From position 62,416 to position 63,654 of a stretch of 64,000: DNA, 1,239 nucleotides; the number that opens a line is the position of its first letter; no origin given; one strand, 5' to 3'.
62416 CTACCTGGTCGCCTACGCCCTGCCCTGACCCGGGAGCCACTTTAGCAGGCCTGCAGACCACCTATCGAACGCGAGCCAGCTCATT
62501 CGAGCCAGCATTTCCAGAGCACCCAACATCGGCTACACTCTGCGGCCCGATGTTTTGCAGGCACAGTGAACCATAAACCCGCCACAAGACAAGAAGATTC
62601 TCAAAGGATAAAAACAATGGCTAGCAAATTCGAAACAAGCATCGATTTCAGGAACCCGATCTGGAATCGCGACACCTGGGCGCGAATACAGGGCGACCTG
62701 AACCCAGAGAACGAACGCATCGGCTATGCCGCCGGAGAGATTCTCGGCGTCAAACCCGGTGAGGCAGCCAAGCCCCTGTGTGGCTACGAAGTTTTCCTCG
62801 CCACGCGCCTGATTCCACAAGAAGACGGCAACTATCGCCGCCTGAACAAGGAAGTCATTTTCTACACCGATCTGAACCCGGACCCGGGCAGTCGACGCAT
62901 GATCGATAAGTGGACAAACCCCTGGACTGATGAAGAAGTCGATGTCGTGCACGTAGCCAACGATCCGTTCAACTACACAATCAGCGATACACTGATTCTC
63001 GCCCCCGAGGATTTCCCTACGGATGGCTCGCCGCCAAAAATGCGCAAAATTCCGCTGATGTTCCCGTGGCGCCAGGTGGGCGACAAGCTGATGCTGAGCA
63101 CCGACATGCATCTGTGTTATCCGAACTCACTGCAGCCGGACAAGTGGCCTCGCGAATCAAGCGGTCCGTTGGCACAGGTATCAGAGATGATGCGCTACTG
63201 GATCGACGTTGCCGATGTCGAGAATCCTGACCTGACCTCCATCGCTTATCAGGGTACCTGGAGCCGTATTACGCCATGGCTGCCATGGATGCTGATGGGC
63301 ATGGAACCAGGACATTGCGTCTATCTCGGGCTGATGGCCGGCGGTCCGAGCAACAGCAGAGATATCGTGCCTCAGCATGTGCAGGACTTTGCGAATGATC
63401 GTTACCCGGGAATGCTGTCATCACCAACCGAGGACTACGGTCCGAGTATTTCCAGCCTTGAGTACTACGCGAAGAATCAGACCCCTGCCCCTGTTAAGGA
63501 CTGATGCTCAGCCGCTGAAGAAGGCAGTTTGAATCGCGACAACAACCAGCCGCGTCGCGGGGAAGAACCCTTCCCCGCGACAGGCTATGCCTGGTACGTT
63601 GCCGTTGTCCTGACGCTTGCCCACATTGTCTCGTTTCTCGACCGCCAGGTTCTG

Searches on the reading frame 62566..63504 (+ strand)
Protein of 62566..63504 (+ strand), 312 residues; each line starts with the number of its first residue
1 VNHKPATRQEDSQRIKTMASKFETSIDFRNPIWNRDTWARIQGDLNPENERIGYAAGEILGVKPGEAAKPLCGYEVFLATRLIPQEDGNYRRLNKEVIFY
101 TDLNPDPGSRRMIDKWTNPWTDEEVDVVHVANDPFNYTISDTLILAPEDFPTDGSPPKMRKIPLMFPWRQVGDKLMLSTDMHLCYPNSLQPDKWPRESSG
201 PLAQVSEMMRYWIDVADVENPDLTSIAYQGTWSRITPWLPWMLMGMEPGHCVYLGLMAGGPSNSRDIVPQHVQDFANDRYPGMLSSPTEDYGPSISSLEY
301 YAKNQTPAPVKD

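Call 35: search_protein_families(library=pfam, proteins=[window:62566-63504:+], max_evalue=0.001)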
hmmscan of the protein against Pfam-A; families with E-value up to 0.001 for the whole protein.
window:62566-63504:+ (312 aa): 1 family
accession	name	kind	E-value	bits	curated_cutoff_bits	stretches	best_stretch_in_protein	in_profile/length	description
PF08894.16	DUF1838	-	3.3e-40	138.8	25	1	56-304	9-231/232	Protein of unknown function (DUF1838)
